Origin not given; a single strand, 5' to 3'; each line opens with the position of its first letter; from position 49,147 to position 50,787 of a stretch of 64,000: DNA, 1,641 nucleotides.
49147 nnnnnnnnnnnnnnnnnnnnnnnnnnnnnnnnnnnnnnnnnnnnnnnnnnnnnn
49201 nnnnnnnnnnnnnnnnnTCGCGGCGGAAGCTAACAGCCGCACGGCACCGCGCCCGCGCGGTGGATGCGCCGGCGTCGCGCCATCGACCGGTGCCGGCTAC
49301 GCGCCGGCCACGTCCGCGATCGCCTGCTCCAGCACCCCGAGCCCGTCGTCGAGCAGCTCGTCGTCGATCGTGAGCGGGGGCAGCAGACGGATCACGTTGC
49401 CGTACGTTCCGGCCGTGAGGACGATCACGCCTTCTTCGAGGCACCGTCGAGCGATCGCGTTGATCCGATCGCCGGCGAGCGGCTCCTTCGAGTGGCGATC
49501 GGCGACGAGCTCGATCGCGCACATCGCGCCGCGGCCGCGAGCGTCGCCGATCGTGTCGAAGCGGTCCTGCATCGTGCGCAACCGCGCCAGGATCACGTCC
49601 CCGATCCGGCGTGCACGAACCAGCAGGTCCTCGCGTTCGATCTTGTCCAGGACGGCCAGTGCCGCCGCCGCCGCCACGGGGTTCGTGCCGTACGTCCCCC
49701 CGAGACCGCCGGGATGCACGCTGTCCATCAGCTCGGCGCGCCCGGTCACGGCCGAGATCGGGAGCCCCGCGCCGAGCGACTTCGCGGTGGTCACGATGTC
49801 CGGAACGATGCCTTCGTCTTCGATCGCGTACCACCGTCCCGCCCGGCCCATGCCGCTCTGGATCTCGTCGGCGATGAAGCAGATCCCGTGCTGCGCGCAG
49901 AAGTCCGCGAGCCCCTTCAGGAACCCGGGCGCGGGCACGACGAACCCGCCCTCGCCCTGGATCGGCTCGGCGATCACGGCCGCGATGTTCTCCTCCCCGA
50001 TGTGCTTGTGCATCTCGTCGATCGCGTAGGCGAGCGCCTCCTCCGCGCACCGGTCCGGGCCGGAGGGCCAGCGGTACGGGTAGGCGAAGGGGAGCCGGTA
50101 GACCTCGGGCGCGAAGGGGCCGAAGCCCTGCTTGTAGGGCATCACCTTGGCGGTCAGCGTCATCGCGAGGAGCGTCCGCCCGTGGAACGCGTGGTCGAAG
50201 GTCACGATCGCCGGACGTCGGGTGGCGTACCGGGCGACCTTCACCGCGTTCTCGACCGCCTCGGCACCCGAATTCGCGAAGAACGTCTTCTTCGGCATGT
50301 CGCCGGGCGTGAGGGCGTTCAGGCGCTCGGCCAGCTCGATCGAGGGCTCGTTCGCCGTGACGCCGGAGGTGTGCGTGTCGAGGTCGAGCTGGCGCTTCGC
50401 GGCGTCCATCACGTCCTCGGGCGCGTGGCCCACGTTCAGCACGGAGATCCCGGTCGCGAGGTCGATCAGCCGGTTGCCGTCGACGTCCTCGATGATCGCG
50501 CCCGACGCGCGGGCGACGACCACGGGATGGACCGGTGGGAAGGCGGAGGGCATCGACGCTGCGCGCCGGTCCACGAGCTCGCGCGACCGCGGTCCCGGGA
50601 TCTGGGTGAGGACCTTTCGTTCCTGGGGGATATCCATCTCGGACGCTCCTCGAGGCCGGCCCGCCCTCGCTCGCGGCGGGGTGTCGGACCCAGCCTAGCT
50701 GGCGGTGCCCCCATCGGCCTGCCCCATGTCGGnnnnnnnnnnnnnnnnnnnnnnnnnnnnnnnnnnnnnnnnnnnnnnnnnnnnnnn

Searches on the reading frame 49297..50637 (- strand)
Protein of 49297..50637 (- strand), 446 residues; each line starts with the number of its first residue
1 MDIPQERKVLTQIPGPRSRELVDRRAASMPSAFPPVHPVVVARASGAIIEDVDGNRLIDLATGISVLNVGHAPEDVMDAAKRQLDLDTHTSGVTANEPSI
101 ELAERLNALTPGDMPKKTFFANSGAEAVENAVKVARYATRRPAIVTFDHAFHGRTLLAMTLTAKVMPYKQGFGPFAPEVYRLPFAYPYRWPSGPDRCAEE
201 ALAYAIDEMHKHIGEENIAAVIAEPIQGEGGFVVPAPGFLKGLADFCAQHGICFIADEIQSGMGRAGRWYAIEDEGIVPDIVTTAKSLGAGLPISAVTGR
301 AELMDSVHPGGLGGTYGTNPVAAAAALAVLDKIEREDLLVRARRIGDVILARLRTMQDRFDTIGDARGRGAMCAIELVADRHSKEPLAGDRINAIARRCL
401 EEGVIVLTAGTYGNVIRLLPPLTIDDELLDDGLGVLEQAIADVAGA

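Call 21: search_protein_families(library=ncbifam, proteins=[window:49297-50637:-], max_evalue=0.00001)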
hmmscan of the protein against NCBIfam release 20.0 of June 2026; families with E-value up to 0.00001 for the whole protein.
window:49297-50637:- (446 aa): 69 families (the best 25 are shown)
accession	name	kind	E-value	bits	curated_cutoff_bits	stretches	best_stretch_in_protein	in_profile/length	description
NF004714.0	PRK06058.1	subfamily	3.5e-190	632.4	639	1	2-442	7-446/447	4-aminobutyrate--2-oxoglutarate transaminase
TIGR00700.1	GABAtrnsam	equivalog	9.9e-157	521.8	506.65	1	24-442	2-420/420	4-aminobutyrate--2-oxoglutarate transaminase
NF005376.0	PRK06918.1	equivalog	5.6e-147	489.8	676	1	8-441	7-442/451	4-aminobutyrate--2-oxoglutarate transaminase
NF004426.0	PRK05769.1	equivalog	1.6e-135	452.4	552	1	5-442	4-439/441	acetyl ornithine aminotransferase family protein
NF005692.0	PRK07495.1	equivalog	6.8e-133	443.4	724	1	20-444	5-423/425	4-aminobutyrate--2-oxoglutarate transaminase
NF005993.0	PRK08117.1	subfamily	2.5e-127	425.1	574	1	21-443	8-430/433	aspartate aminotransferase family protein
NF005985.0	PRK08088.1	equivalog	3.8e-126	421.2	713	1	19-443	5-424/426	4-aminobutyrate--2-oxoglutarate transaminase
NF005272.0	PRK06777.1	equivalog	3.3e-118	394.9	725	1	18-441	3-420/421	4-aminobutyrate--2-oxoglutarate transaminase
NF006228.0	PRK08360.1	equivalog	3.3e-111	372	608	1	35-443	21-427/443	aspartate aminotransferase family protein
NF049976.1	AmadipTransam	equivalog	3.3e-109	365.6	650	1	29-443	6-415/416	2-aminoadipate transaminase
NF007308.0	PRK09792.1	equivalog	2.4e-108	362.7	747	1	20-442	5-421/421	4-aminobutyrate transaminase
NF006368.0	PRK08593.1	equivalog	1.4e-99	333.8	570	1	37-444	26-433/448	aspartate aminotransferase family protein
NF045634.1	LeuMetRace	equivalog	3.4e-98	329.2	800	1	36-444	22-428/432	leucine/methionine racemase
NF002874.0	PRK03244.1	equivalog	7e-95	318.1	457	1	20-443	9-395/399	acetylornithine transaminase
TIGR00707.1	argD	subfamily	1.8e-93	313.4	410.05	1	38-440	10-380/381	acetylornithine/succinylornithine family transaminase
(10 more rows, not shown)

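Call 22: search_protein_families(library=pfam, proteins=[window:49297-50637:-], max_evalue=0.00001)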
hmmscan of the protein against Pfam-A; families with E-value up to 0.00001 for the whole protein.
window:49297-50637:- (446 aa): 1 family
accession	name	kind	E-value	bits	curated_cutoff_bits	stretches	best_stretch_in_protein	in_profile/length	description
PF00202.27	Aminotran_3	-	1.2e-128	429.7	30.5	1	38-440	10-403/403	Aminotransferase class-III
